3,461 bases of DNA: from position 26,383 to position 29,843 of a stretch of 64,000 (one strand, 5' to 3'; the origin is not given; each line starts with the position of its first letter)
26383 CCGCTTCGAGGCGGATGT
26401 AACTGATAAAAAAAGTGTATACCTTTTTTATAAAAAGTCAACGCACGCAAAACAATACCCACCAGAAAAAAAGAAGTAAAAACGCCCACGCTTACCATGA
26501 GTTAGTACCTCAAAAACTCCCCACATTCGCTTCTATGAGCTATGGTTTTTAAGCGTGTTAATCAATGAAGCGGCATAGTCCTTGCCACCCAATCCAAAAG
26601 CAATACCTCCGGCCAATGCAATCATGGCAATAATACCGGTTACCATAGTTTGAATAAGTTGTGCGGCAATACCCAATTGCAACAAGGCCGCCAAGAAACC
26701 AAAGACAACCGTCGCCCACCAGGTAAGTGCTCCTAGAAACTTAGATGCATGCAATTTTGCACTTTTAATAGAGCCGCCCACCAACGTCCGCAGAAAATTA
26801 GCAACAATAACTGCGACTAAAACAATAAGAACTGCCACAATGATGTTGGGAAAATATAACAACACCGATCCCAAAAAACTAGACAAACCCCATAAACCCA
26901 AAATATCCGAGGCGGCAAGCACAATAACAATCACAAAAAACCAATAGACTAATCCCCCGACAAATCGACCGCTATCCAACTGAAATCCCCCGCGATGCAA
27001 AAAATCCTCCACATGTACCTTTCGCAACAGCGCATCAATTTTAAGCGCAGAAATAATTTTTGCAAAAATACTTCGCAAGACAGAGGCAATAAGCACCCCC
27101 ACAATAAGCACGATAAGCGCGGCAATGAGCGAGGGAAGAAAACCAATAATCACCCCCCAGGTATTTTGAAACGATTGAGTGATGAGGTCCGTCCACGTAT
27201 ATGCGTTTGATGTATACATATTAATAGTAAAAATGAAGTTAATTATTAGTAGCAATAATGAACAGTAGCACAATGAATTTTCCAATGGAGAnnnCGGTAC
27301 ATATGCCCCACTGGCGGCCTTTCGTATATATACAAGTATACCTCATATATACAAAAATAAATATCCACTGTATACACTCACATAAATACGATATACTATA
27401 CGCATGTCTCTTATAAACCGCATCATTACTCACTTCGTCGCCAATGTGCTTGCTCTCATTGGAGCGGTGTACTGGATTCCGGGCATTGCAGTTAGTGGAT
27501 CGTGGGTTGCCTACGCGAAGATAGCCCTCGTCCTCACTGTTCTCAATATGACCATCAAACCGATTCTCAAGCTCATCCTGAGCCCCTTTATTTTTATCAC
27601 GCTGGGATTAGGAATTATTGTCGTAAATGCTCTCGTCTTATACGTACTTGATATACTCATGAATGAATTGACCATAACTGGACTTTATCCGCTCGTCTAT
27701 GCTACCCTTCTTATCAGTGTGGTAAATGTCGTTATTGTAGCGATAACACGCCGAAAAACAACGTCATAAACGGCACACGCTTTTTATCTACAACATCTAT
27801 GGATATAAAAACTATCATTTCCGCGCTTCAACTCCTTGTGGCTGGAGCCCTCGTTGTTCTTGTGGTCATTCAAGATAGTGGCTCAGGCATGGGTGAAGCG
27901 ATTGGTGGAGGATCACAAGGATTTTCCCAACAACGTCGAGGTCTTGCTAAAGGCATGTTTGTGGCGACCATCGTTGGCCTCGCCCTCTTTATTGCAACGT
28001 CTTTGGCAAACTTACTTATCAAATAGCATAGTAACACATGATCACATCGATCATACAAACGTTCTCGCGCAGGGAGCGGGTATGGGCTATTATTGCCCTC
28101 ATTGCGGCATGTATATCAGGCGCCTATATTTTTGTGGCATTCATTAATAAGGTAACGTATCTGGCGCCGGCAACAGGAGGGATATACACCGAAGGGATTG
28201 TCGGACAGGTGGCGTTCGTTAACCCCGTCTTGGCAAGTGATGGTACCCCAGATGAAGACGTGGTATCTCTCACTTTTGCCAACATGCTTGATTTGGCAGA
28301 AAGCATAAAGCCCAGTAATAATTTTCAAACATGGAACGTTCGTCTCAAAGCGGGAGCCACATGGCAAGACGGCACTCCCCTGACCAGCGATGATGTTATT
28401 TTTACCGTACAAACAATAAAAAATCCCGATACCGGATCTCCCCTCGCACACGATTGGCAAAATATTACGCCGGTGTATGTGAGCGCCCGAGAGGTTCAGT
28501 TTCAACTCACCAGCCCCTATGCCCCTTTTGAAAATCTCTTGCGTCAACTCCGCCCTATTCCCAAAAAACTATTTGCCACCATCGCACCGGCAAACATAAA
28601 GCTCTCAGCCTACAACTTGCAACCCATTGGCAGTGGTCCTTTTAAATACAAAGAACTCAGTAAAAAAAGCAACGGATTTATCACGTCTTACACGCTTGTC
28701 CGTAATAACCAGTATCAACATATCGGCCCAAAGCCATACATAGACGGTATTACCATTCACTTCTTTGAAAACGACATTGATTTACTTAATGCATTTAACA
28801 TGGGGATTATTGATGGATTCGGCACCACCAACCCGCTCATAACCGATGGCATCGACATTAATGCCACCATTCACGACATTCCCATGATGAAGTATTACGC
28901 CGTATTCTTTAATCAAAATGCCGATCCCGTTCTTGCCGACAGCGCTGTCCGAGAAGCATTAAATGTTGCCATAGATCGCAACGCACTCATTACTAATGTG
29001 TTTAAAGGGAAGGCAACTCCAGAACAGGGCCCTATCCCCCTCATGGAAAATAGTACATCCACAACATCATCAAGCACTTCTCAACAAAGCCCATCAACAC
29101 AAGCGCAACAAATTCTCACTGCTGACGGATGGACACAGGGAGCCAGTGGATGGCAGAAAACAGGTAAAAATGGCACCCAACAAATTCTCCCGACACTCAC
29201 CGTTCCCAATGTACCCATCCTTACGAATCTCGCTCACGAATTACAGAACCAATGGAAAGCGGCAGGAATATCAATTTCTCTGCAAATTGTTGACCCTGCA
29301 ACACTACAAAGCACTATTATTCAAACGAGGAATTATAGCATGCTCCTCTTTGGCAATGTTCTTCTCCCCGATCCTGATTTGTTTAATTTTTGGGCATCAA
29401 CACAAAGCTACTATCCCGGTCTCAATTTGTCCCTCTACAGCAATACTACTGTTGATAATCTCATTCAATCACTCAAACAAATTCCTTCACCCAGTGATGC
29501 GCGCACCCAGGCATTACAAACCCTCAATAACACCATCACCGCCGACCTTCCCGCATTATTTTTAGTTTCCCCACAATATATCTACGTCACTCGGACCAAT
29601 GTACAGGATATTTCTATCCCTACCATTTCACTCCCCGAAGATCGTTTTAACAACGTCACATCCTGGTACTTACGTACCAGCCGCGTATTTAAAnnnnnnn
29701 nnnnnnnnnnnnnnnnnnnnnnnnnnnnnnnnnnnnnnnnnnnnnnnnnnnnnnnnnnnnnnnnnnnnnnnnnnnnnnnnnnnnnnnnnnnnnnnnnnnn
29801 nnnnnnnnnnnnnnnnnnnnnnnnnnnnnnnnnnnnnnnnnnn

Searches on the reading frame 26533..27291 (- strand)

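Call 34: search_protein_families(library=pfam, proteins=[window:26533-27291:-], max_evalue=0.0001)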
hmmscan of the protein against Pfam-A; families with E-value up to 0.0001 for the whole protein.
window:26533-27291:- (252 aa): 1 family
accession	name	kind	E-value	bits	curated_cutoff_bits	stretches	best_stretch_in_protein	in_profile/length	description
PF05552.17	MS_channel_1st_1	-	1.1e-17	64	22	2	39-87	1-49/50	Mechanosensitive ion channel, conserved TM helix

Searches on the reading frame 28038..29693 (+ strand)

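Call 34: search_protein_families(library=pfam, proteins=[window:28038-29693:+], max_evalue=0.0001)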
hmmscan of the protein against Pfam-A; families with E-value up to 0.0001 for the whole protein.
window:28038-29693:+ (552 aa): 1 family
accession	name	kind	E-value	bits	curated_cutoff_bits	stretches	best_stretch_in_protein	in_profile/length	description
PF00496.27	SBP_bac_5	-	3e-62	211.3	32.4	1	85-452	5-358/368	Bacterial extracellular solute-binding proteins, family 5 Middle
